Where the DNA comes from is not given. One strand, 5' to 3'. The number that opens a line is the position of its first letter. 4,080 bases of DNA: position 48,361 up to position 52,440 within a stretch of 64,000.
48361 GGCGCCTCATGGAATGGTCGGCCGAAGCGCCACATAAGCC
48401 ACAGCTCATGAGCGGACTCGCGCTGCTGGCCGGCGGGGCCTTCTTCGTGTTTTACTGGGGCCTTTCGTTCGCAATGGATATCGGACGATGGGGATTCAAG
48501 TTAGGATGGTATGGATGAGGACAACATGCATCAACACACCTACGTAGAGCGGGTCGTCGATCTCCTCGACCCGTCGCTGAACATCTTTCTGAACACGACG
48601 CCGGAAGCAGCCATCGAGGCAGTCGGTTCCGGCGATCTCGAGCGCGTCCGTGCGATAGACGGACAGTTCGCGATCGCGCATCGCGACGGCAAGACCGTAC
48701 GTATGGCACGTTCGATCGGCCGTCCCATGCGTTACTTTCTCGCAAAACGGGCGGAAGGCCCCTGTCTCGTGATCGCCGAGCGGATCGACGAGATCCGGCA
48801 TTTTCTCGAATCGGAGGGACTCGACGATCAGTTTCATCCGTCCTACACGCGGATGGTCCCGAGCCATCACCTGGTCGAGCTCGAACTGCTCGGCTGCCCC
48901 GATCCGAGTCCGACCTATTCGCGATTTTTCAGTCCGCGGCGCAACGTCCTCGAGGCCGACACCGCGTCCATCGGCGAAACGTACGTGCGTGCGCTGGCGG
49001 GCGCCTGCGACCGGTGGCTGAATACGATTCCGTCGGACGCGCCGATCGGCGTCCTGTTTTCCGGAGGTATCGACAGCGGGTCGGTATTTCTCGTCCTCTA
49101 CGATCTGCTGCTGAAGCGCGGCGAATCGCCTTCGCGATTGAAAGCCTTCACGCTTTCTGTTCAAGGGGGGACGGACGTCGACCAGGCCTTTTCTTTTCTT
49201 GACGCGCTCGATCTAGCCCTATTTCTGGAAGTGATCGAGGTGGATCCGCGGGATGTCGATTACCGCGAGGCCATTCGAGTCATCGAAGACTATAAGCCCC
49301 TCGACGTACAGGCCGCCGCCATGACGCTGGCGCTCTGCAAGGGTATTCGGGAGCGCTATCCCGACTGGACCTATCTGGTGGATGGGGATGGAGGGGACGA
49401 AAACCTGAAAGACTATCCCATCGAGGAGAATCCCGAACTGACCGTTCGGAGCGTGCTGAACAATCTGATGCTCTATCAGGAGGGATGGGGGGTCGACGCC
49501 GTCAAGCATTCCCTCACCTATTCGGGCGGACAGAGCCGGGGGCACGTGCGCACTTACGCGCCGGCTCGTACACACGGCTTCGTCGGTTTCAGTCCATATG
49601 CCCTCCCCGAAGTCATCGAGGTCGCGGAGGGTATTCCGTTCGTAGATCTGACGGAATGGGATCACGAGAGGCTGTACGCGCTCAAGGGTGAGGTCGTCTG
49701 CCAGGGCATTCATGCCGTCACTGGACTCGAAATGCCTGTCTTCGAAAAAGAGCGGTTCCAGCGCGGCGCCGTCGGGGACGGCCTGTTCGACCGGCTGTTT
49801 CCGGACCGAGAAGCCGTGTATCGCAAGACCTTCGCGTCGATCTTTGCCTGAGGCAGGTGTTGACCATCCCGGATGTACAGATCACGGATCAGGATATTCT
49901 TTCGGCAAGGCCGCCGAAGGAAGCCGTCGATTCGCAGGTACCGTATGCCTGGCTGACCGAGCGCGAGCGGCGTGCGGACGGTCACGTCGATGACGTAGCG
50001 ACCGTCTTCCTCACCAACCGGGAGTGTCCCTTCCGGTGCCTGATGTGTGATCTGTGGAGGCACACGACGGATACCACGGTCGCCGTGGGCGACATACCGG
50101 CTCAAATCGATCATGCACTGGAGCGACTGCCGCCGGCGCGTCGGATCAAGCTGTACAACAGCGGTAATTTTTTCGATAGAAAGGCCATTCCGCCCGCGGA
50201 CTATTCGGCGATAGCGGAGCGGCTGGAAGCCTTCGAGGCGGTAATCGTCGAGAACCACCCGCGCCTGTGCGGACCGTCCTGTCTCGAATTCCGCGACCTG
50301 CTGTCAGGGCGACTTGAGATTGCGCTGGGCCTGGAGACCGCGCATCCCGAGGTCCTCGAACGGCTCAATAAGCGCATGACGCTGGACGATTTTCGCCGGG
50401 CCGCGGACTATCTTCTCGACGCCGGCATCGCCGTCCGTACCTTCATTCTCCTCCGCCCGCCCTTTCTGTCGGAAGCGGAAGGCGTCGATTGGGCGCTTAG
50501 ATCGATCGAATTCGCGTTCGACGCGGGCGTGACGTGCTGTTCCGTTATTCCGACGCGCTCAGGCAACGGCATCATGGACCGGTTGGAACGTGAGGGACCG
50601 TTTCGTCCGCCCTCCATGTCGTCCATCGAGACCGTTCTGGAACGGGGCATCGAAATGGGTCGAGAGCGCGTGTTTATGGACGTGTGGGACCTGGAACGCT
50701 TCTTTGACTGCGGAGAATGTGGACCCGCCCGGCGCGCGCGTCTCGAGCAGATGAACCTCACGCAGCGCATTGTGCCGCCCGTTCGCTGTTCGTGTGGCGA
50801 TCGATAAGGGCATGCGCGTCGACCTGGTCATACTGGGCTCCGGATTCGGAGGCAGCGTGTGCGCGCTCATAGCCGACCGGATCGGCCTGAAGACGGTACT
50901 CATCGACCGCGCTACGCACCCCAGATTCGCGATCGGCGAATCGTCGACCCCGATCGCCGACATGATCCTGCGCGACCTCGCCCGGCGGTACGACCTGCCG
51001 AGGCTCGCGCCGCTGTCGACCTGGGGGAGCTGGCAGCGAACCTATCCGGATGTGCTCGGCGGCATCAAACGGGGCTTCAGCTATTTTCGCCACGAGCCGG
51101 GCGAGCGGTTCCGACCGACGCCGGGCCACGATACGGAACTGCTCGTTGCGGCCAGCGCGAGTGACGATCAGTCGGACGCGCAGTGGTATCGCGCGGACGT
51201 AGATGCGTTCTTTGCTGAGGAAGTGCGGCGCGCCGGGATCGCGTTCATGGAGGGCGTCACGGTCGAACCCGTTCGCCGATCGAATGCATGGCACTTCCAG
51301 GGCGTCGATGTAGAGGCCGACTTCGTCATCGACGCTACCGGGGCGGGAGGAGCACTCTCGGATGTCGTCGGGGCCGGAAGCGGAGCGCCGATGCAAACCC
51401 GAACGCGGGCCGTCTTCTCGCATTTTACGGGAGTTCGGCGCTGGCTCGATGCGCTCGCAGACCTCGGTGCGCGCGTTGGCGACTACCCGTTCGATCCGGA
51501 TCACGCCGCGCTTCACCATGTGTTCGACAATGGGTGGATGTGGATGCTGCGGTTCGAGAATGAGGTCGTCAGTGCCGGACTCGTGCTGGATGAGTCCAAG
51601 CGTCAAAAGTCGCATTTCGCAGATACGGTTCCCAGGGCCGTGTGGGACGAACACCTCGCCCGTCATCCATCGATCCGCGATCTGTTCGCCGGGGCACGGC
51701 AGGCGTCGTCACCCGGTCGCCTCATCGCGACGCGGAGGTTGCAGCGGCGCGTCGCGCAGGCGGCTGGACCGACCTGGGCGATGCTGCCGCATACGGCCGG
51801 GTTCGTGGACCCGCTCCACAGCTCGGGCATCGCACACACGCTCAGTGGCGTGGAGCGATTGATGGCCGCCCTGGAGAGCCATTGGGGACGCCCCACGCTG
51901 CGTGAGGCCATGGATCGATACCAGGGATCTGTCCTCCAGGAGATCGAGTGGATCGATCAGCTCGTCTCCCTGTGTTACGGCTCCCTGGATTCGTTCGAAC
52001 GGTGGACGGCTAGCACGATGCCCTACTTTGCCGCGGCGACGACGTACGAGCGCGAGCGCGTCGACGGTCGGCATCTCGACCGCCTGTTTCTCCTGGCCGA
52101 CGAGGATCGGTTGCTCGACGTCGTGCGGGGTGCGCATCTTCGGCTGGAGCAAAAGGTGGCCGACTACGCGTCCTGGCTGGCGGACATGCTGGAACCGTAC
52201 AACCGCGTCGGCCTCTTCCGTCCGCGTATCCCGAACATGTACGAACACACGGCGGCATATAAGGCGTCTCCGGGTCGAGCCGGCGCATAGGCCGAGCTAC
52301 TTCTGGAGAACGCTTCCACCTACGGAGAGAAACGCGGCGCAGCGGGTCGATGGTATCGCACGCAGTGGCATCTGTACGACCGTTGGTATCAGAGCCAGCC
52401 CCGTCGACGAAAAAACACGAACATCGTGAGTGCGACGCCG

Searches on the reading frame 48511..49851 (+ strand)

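Call 45: search_protein_families(library=pfam, proteins=[window:48511-49851:+])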
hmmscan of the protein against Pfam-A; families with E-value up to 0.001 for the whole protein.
window:48511-49851:+ (446 aa): 1 family
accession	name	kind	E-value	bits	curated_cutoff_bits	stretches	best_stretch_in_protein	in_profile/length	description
PF00733.27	Asn_synthase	-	2.5e-11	44.3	21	1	175-310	16-143/354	Asparagine synthase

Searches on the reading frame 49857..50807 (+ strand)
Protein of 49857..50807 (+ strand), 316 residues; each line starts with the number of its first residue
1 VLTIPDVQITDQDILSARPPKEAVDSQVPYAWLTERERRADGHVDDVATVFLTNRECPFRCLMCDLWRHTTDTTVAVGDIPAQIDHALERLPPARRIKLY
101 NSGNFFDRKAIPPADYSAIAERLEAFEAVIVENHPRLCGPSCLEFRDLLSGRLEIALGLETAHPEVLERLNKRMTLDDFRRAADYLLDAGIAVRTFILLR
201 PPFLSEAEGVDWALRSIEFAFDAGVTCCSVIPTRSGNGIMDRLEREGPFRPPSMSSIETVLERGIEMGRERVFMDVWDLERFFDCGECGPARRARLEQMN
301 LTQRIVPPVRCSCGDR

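Call 45: search_protein_families(library=pfam, proteins=[window:49857-50807:+])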
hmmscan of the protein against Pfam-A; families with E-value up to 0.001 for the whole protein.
window:49857-50807:+ (316 aa): 1 family
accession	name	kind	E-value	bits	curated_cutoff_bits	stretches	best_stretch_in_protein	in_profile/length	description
PF04055.27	Radical_SAM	-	3.7e-09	37.4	29.5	1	55-199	5-150/166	Radical SAM superfamily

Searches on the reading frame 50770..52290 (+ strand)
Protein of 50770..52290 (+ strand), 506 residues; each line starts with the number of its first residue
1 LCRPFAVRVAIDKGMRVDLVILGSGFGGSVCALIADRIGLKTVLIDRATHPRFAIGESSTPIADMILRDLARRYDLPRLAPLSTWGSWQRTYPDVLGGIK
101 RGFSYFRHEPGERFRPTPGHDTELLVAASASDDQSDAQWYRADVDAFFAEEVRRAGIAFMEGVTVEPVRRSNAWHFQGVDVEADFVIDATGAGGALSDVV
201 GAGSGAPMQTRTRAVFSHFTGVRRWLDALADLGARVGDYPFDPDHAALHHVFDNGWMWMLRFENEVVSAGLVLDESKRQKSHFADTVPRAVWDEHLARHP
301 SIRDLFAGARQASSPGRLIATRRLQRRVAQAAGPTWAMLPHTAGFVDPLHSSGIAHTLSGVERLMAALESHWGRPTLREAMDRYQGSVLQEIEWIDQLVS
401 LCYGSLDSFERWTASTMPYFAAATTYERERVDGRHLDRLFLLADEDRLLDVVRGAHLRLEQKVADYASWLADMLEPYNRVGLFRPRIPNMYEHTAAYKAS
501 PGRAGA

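Call 46: search_protein_families(library=pfam, proteins=[window:50770-52290:+])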
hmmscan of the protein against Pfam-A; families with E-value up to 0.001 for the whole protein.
window:50770-52290:+ (506 aa): 5 families
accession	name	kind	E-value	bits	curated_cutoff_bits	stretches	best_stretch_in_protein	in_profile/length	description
PF04820.20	Trp_halogenase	-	2.7e-12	46.7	21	1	143-403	159-386/458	Tryptophan halogenase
PF07992.20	Pyr_redox_2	-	3.2e-05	23.9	26.1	0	18-58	2-43/291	Pyridine nucleotide-disulphide oxidoreductase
PF12831.13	FAD_oxidored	-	0.00014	21.7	27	0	18-49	1-32/416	FAD dependent oxidoreductase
PF01266.30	DAO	-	0.00017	21.7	27.9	1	18-197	1-209/353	FAD dependent oxidoreductase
PF13450.12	NAD_binding_8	-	0.00055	20.6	21.9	0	21-51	1-31/68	NAD(P)-binding Rossmann-like domain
